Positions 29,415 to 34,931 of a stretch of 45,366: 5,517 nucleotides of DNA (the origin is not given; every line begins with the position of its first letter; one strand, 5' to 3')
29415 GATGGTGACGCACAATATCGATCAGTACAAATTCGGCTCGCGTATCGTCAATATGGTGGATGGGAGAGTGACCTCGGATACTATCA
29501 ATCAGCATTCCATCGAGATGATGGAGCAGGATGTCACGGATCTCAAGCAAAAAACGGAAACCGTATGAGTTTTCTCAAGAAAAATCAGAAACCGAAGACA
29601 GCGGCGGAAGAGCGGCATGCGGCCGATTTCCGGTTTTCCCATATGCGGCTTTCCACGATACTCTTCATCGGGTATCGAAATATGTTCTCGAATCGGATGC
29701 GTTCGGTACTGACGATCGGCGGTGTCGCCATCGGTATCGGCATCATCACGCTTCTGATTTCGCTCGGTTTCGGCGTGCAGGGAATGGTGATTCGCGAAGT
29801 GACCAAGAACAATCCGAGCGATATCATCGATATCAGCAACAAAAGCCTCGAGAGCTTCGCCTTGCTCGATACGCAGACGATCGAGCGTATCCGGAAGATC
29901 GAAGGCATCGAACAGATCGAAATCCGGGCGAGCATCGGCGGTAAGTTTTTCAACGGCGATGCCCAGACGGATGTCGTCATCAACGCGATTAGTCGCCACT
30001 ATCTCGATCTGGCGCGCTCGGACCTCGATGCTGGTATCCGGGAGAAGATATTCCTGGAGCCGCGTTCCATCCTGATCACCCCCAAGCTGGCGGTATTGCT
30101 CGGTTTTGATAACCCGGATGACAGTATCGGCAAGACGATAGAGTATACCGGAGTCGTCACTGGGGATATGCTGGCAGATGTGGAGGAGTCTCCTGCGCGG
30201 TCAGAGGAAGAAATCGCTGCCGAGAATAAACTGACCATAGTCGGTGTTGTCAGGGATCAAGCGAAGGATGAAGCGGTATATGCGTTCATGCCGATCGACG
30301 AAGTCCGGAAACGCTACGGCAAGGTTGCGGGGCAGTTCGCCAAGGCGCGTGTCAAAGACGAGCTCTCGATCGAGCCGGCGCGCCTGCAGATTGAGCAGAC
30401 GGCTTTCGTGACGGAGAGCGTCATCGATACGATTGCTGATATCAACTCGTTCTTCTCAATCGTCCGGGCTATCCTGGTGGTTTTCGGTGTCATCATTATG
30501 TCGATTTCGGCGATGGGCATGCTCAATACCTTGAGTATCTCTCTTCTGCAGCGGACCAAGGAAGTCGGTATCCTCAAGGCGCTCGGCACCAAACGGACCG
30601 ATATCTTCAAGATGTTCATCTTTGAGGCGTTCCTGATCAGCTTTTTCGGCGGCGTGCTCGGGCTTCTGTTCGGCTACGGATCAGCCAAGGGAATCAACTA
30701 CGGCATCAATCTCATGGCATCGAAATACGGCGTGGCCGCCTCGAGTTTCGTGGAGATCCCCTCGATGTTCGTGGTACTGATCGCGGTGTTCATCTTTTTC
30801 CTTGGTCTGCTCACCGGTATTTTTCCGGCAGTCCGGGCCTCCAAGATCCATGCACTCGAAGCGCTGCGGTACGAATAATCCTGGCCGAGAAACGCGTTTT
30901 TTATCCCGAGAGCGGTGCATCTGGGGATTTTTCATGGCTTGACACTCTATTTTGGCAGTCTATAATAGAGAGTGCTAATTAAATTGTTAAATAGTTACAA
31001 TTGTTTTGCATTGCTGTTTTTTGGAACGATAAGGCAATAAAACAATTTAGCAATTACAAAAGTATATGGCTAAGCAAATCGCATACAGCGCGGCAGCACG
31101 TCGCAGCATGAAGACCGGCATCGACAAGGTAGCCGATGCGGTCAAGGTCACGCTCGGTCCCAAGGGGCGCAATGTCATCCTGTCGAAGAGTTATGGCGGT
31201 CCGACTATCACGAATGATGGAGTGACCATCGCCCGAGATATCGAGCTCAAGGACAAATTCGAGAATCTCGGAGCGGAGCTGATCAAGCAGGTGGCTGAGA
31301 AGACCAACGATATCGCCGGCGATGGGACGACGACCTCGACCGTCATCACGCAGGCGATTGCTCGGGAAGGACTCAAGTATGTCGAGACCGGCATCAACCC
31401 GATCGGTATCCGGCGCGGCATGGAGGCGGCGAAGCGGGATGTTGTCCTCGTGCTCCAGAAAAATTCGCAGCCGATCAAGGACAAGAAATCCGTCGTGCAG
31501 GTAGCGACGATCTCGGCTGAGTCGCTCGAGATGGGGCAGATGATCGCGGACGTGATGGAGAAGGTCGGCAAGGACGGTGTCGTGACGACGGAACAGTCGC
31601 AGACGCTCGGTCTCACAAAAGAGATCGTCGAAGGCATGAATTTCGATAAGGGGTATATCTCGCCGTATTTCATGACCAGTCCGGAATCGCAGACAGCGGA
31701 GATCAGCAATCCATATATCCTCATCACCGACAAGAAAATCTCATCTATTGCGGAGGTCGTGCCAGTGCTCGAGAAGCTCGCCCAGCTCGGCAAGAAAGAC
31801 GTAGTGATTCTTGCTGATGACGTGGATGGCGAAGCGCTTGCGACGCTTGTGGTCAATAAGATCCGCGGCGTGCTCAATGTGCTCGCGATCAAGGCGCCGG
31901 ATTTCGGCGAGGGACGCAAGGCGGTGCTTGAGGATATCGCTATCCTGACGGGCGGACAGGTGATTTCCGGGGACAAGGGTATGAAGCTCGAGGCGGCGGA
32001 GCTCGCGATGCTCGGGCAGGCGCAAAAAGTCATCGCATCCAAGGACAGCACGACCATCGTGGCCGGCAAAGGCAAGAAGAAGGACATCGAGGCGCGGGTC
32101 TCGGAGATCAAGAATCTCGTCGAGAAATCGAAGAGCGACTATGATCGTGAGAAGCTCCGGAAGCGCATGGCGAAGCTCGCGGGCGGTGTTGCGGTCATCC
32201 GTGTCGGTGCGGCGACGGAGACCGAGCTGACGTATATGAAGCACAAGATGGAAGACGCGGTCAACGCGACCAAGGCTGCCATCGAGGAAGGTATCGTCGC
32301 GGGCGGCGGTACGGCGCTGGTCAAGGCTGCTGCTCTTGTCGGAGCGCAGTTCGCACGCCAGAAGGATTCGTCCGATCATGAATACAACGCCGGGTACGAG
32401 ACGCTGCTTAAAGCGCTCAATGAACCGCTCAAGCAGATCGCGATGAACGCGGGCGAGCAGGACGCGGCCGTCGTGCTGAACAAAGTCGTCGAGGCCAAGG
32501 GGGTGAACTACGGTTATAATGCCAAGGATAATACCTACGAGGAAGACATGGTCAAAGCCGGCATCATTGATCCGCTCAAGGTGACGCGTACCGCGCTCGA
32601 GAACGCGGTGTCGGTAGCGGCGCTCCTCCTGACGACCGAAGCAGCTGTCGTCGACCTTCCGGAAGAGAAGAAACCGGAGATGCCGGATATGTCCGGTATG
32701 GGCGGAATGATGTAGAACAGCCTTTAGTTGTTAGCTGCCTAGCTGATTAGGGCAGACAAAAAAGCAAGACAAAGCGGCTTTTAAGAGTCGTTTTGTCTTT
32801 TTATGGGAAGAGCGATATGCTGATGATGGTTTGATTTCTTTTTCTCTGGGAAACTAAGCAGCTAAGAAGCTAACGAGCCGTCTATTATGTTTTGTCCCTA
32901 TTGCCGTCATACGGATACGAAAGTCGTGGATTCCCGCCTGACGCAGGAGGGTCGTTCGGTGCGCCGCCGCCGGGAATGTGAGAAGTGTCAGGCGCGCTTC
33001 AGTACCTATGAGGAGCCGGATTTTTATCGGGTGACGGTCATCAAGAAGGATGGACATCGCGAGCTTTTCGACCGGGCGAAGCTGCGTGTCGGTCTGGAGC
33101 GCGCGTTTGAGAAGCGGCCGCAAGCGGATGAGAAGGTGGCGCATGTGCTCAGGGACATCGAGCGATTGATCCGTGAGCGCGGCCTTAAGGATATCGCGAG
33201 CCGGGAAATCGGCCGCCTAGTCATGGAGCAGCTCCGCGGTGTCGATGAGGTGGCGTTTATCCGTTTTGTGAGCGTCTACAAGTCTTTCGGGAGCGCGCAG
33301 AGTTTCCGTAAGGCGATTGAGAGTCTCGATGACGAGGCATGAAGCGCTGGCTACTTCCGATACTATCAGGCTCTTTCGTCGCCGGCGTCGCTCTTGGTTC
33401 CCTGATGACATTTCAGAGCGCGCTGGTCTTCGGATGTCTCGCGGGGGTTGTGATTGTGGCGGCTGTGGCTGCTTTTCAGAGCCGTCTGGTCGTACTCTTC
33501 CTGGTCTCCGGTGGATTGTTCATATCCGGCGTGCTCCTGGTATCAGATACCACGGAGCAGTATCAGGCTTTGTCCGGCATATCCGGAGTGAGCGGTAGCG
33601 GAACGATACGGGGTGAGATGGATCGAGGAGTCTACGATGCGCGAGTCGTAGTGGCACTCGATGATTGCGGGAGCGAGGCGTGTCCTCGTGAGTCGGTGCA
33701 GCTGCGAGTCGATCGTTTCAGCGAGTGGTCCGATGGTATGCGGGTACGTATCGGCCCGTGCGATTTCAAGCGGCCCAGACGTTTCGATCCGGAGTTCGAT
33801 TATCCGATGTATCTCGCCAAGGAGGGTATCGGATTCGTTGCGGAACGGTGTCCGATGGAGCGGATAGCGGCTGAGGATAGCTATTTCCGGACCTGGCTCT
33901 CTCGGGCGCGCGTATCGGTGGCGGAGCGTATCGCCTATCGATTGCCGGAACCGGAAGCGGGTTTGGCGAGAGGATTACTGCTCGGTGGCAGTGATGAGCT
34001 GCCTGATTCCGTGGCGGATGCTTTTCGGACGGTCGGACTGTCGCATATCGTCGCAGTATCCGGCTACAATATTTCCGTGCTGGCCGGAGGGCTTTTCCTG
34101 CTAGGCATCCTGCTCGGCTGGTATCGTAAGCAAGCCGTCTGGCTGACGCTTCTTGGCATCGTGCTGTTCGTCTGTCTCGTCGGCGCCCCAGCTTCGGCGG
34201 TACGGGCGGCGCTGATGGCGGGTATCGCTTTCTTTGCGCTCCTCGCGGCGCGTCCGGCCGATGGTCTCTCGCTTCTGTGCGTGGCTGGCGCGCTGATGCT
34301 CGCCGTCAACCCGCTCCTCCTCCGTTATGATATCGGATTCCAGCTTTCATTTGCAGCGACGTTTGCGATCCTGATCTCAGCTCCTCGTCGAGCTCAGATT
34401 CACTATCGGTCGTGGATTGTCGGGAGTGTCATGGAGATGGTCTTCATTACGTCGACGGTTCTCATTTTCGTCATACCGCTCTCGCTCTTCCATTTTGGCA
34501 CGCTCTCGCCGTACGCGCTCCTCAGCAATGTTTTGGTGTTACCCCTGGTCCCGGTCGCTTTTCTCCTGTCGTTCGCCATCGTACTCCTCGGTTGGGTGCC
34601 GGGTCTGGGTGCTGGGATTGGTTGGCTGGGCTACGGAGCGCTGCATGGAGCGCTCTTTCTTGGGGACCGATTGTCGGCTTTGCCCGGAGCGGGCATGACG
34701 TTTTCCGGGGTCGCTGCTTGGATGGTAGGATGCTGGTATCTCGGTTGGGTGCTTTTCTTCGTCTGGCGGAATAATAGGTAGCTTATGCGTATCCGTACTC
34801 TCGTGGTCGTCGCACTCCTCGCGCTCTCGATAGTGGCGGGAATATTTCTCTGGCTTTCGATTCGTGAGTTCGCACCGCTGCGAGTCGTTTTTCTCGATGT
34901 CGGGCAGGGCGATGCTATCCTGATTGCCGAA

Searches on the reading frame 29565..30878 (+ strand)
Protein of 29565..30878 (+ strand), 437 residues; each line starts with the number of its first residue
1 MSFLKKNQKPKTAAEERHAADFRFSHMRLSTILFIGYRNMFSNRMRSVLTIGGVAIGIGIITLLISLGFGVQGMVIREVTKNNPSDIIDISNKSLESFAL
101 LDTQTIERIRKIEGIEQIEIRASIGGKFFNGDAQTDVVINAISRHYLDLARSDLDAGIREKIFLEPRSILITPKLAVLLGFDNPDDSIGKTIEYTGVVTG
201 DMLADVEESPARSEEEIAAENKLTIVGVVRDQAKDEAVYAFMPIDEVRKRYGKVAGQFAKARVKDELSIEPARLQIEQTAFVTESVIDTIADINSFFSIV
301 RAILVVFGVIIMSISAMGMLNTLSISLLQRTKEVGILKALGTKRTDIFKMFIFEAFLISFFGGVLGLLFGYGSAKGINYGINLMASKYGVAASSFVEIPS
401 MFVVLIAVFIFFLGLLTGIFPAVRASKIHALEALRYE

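Call 10: search_protein_families(library=pfam, proteins=[window:29565-30878:+], max_evalue=0.001)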
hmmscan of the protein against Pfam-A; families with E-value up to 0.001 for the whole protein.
window:29565-30878:+ (437 aa): 2 families
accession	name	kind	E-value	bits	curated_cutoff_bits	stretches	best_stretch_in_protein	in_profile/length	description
PF02687.27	FtsX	-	1.8e-20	73.6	25.5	1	306-429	2-119/120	FtsX-like permease C-terminal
PF12704.14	MacB_PCD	-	1.4e-15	58.6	27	1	47-278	1-206/207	MacB-like periplasmic core domain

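Call 35: search_protein_families(library=ncbifam, proteins=[window:29565-30878:+], max_evalue=0.00001)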
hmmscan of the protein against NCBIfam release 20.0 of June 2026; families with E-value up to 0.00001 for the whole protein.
window:29565-30878:+ (437 aa): 8 families
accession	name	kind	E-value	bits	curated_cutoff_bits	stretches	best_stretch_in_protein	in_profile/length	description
TIGR03434.1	ADOP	subfamily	7.2e-21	74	622.3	1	133-437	523-803/803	ADOP family duplicated permease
NF007826.0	PRK10535.1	equivalog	7.7e-17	60.8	966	1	299-435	520-646/648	macrolide ABC transporter ATP-binding protein/permease MacB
TIGR02212.1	lolCE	equivalog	1.1e-16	60.8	362.45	1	196-437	156-411/411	lipoprotein-releasing ABC transporter permease subunit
NF008076.0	PRK10814.1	exception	2.7e-10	39.8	473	1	309-437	272-399/399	lipoprotein-releasing ABC transporter permease subunit LolC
NF008357.0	PRK11146.1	exception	2.8e-08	33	439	1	219-430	183-407/414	lipoprotein-releasing ABC transporter permease subunit LolE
TIGR02213.1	lolE_release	exception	1.9e-06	27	540.35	1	222-431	183-405/411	lipoprotein-releasing ABC transporter permease subunit LolE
TIGR00439.2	FtsX_Gneg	equivalog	2.3e-06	27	255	1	271-418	135-283/292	permease-like cell division protein FtsX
NF038347.1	FtsX_Gpos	exception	3.8e-06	26.5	225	1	287-423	154-288/296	permease-like cell division protein FtsX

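Call 36: search_solved_structures(query=window:29565-30875:+, max_evalue=0.001)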
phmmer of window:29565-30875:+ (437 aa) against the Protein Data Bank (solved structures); distinct sequences matched with E-value up to 0.001: 13.
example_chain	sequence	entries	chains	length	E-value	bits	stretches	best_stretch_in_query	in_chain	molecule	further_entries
5xu1_M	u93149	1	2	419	4.6e-24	88.7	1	107-437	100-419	ABC transporter permeae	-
9o9x_C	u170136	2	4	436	6e-23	85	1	277-437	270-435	ABC transporter permease YtrF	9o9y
5gko_A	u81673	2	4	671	1.2e-17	67.6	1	283-435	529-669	Macrolide export ATP-binding/permease protein MacB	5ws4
5nik_J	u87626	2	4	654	8.9e-13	51.5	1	293-434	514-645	Macrolide export ATP-binding/permease protein MacB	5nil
5lil_A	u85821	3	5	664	3.2e-12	49.7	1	298-436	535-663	Macrolide export ATP-binding/permease protein MacB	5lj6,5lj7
9w37_A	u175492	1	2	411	3.7e-07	33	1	300-437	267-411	LolF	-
7arh_C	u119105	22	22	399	4.9e-07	32.6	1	309-437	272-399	Lipoprotein-releasing ABC transporter permease subunit LolC | Lipo-releasing system transmembrane protein lolC | Lipoprotein-releasing system transmembrane prot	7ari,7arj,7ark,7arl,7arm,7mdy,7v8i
9w35_A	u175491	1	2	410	2.7e-06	30.2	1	300-436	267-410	LolF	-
7arh_E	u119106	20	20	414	8.7e-06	28.5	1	284-430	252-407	Lipoprotein-releasing system transmembrane protein LolE | Lipoprotein transporter subunit LolE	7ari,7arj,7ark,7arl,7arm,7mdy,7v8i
7mdx_B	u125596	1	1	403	1.4e-05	27.9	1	284-428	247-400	Lipoprotein-releasing system transmembrane protein LolE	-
9rli_E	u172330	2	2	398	0.00012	24.8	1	288-430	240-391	Lipoprotein-releasing system transmembrane protein LolE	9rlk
9w2w_A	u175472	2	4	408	0.00012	24.8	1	300-434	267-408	LolF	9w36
7mdx_A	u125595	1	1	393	0.00029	23.5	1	309-427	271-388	Lipoprotein-releasing system transmembrane protein LolC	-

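Call 73: find_homologous_proteins(query=window:29565-30875:+, max_evalue=1e-20)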
Query window:29565-30875:+ (437 aa): 249 proteins with E <= 1e-20 among 8000 candidates; the best 120 are listed.
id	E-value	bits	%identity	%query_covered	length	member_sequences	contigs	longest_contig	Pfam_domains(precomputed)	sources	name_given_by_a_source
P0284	2.2e-265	898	97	100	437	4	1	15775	PF02687.28,PF12704.15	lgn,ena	-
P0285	2.8e-262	888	95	100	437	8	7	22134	PF02687.28,PF12704.15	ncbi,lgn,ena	-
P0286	1.0e-211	721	81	95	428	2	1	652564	PF02687.28,PF12704.15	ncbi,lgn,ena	-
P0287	8.7e-209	712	80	95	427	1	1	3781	PF02687.28,PF12704.15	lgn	-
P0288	1.3e-207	708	80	94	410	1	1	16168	PF02687.28,PF12704.15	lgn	-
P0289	7.3e-207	705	74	100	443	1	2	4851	PF02687.28,PF12704.15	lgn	-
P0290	1.5e-206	704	80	95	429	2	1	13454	PF02687.28,PF12704.15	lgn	-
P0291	2.1e-206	704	79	95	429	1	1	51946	PF02687.28,PF12704.15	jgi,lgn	jgi:putative ABC transport system permease protein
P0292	1.9e-205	701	79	95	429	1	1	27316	PF02687.28,PF12704.15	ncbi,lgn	-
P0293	1.9e-204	697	75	100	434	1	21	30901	PF02687.28,PF12704.15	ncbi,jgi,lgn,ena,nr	ncbi:MAG: hypothetical protein CO143_01670 [Candidatus Moranbacteria bacterium CG_4_9_14_3_um_filter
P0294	8.0e-204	695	75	100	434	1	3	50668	PF02687.28,PF12704.15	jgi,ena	-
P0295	9.1e-204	695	76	99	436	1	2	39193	PF02687.28,PF12704.15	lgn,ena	-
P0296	1.4e-203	695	75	100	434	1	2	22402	PF02687.28,PF12704.15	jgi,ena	-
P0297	1.5e-203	695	74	100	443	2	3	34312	PF02687.28,PF12704.15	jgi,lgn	jgi:ABC-type antimicrobial peptide transport system permease subunit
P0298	2.0e-203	694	73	100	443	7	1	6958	PF02687.28,PF12704.15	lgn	-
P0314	1.5e-195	668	75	97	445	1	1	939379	PF02687.28,PF12704.15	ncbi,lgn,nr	ncbi:MAG: FtsX-like permease family protein [Candidatus Moranbacteria bacterium]|nr:FtsX-like permea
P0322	6.2e-194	663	72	99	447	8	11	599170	PF02687.28,PF12704.15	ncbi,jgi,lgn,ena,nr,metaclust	ncbi:MAG: hypothetical protein QG606_292 [Patescibacteria group bacterium]|jgi:putative ABC transpor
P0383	8.9e-118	412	49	100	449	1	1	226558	PF02687.28,PF12704.15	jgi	jgi:putative ABC transport system permease protein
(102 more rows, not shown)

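Call 74: find_encoding_contigs(protein=P0314, flank=10000, max_places=1)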
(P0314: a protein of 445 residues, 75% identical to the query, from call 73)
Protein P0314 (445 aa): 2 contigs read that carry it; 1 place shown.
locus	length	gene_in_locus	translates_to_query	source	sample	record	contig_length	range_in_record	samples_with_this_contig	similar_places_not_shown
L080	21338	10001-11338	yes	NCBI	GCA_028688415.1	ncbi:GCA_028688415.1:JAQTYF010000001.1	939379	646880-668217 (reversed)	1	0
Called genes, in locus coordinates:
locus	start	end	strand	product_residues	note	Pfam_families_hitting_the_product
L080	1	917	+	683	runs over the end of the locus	PF02518:HATPase_c, PF00204:DNA_gyraseB, PF01751:Toprim, PF00986:DNA_gyraseB_C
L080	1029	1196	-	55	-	PF18930:DUF5679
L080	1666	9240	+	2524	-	PF01344:Kelch_1 (faint), PF07646:Kelch_2 (faint), PF13964:Beta-prop_Calicin (faint), PF00041:fn3 (faint)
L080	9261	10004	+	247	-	PF00005:ABC_tran, PF13304:AAA_21 (faint)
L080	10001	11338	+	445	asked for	PF12704:MacB_PCD, PF02687:FtsX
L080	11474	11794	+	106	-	-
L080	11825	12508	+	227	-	PF01386:Ribosomal_L25p, PF14693:Ribosomal_TL5_C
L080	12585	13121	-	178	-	PF01195:Pept_tRNA_hydro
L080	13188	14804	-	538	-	PF03816:LytR_cpsA_psr, PF03677:UPF0137 (faint)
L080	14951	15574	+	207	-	PF10502:Peptidase_S26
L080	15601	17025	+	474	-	PF01409:tRNA-synt_2d (faint), PF13393:tRNA-synt_His, PF00587:tRNA-synt_2b, PF03129:HGTP_anticodon (weak)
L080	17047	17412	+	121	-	PF11969:DcpS_C, PF01230:HIT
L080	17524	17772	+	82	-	PF01165:Ribosomal_S21 (weak)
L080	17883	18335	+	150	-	PF09424:YqeY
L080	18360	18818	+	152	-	PF02130:YbeY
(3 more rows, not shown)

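Call 75: find_encoding_contigs(protein=P0322, flank=10000, max_places=1)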
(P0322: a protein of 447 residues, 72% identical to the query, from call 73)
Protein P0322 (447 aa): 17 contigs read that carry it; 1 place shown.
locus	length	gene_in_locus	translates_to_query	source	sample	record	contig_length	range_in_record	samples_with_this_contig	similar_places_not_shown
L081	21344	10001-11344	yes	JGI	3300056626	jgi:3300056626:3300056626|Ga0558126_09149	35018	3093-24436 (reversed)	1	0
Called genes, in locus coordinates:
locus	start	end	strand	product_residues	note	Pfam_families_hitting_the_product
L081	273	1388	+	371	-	PF02421:FeoB_N, PF01926:MMR_HSR1, PF06071:YchF-GTPase_C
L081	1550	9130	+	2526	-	PF01344:Kelch_1 (faint), PF07646:Kelch_2 (faint), PF24996:NANM (faint), PF00041:fn3 (faint), PF13964:Beta-prop_Calicin (weak)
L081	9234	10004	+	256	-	PF00005:ABC_tran, PF02463:SMC_N (faint), PF13304:AAA_21 (faint)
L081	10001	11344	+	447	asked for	PF12704:MacB_PCD, PF02687:FtsX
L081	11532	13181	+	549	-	PF00118:Cpn60_TCP1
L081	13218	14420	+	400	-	PF00149:Metallophos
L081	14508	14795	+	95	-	PF06961:DUF1294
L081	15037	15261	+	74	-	-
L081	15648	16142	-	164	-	-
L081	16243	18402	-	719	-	PF01751:Toprim, PF01131:Topoisom_bac, PF01396:Zn_ribbon_Top1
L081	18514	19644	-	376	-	PF02481:DNA_processg_A, PF17782:WHD_DprA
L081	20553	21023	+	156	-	PF00173:Cyt-b5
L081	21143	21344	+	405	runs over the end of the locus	PF00083:Sugar_tr, PF07690:MFS_1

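Call 76: find_encoding_contigs(protein=P0383, flank=10000, max_places=1)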
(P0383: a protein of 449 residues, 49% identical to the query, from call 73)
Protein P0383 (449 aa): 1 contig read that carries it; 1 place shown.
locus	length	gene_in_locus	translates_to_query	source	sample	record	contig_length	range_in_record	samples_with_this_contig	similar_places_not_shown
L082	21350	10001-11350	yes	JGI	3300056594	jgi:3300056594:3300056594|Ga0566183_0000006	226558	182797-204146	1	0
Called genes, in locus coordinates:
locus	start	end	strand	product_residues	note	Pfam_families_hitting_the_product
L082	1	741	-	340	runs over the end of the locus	PF13354:Beta-lactamase2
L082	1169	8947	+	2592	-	PF01344:Kelch_1 (faint), PF07646:Kelch_2 (faint), PF13964:Beta-prop_Calicin (faint), PF24681:Kelch_KLHDC2_KLHL20_DRC7 (weak), PF25210:Kelch_FKB95 (faint), PF13418:Beta-prop_TYW4 (faint), PF00041:fn3 (faint), PF24421:Ig_J (faint)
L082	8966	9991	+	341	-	PF02463:SMC_N (faint), PF00005:ABC_tran, PF13304:AAA_21 (faint)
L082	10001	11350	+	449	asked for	PF12704:MacB_PCD, PF02687:FtsX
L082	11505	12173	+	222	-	PF00717:Peptidase_S24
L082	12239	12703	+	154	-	PF20603:Bact_hydrolase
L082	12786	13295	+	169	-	PF01467:CTP_transf_like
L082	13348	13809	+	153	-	PF04677:CwfJ_C_1 (weak), PF11969:DcpS_C (weak), PF01230:HIT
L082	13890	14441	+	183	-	PF00383:dCMP_cyt_deam_1, PF14437:MafB19-deam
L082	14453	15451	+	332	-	PF00303:Thymidylat_synt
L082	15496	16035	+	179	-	PF22769:DCD, PF00692:dUTPase (weak)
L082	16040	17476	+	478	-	PF02934:GatB_N, PF02637:GatB_Yqey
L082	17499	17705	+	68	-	-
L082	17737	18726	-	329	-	PF01745:IPT (weak), PF01715:IPPT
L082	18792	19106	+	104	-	-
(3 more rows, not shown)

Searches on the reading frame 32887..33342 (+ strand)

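Call 10: search_protein_families(library=pfam, proteins=[window:32887-33342:+], max_evalue=0.001)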
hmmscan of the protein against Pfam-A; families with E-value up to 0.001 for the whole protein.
window:32887-33342:+ (151 aa): 2 families
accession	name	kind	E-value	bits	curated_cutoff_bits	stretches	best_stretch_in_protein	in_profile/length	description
PF22811.2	Zn_ribbon_NrdR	-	1.1e-19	70.5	27.2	1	1-42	1-42/42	Transcriptional repressor NrdR-like, N-terminal domain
PF03477.21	ATP-cone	-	3.5e-18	66.4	25.8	1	50-134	2-85/88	ATP cone domain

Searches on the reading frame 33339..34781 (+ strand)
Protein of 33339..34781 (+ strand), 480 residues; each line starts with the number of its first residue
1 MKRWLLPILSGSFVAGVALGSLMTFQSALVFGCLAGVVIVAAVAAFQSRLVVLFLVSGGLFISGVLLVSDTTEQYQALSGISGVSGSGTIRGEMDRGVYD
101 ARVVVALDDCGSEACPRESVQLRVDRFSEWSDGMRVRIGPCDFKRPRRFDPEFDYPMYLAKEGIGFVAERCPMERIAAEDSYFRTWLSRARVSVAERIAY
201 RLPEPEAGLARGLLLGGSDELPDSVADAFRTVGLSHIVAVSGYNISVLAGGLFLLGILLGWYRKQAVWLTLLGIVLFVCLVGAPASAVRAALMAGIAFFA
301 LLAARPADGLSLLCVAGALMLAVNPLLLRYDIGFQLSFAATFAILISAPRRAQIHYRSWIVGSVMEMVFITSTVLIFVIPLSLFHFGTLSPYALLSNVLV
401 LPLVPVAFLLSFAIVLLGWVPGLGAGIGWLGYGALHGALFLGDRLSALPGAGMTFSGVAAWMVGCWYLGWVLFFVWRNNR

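Call 10: search_protein_families(library=pfam, proteins=[window:33339-34781:+], max_evalue=0.001)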
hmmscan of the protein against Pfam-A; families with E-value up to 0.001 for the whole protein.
window:33339-34781:+ (480 aa): 2 families
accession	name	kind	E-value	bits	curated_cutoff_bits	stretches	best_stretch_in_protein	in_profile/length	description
PF03772.21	Competence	-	7.1e-47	160.5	23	1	213-478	1-268/270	Competence protein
PF13567.11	DUF4131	-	1.1e-05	25.6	31.6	1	27-168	5-157/165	Domain of unknown function (DUF4131)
